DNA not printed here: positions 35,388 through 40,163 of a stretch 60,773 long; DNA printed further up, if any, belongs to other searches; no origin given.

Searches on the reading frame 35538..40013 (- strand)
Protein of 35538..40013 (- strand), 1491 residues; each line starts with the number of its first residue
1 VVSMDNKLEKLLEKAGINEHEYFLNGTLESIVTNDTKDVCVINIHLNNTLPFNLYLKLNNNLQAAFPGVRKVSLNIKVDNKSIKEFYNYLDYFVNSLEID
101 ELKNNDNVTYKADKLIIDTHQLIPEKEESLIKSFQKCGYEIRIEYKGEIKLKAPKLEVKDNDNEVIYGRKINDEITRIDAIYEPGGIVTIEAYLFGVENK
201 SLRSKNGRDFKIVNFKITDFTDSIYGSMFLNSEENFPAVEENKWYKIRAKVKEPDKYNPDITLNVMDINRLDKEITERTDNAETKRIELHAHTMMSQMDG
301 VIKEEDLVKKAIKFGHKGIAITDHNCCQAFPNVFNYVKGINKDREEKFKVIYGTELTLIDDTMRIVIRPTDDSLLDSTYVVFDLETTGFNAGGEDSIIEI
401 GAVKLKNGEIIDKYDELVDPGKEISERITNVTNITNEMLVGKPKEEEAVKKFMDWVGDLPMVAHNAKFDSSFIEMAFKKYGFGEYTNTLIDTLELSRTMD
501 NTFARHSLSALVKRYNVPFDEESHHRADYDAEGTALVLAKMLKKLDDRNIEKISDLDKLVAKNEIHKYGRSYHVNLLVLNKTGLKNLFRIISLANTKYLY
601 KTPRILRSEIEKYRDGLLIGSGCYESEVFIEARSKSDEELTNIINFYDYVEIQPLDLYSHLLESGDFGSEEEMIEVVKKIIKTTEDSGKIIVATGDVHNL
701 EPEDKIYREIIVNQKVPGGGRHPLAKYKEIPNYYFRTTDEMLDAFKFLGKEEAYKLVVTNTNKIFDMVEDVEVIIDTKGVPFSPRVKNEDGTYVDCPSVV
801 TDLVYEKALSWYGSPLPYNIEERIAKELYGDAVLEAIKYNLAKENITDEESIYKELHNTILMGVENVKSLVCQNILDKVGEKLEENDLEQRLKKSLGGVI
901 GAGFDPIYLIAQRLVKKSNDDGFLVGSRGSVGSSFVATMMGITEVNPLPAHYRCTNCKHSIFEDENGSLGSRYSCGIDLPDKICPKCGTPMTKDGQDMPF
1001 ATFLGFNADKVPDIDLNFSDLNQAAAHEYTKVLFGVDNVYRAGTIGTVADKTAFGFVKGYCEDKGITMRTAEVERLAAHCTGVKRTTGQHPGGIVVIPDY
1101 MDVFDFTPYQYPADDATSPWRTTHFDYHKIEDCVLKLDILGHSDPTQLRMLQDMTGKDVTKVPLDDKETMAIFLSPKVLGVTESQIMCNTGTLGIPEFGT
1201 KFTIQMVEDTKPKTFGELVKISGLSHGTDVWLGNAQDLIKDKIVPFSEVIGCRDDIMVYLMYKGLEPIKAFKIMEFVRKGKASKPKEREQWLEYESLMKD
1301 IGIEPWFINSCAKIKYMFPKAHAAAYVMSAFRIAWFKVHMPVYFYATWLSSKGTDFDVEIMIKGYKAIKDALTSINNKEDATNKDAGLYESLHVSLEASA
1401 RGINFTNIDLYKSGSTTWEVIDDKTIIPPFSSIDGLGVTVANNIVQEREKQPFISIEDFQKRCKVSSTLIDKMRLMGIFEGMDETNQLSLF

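Call 81: search_protein_families(library=pfam, proteins=[window:35538-40013:-], max_evalue=0.001)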
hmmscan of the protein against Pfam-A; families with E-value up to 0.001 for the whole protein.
window:35538-40013:- (1491 aa): 7 families
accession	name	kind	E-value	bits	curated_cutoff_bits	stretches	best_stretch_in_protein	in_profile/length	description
PF07733.18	DNA_pol3_alpha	-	5e-50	171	23.9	2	868-1054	4-144/260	Bacterial DNA polymerase III alpha NTPase domain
PF00929.31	RNase_T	-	3.4e-36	125.7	24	1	380-537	1-163/164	Exonuclease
PF17657.6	DNA_pol3_finger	-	1.8e-25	89.6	22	1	1145-1292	2-158/166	Bacterial DNA polymerase III alpha subunit finger domain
PF02811.25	PHP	-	4.8e-22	79.5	26.4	1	288-645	1-146/164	PHP domain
PF14579.12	HHH_6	-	3.3e-11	43.7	25.6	1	1402-1485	1-86/90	Helix-hairpin-helix motif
PF16473.11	Rv2179c-like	-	2e-07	31.3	27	1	380-539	3-174/177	3'-5' exoribonuclease Rv2179c-like domain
PF14480.11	DNA_pol3_a_NI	-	3.2e-07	30.6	22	1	7-76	1-72/72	DNA polymerase III polC-type N-terminus I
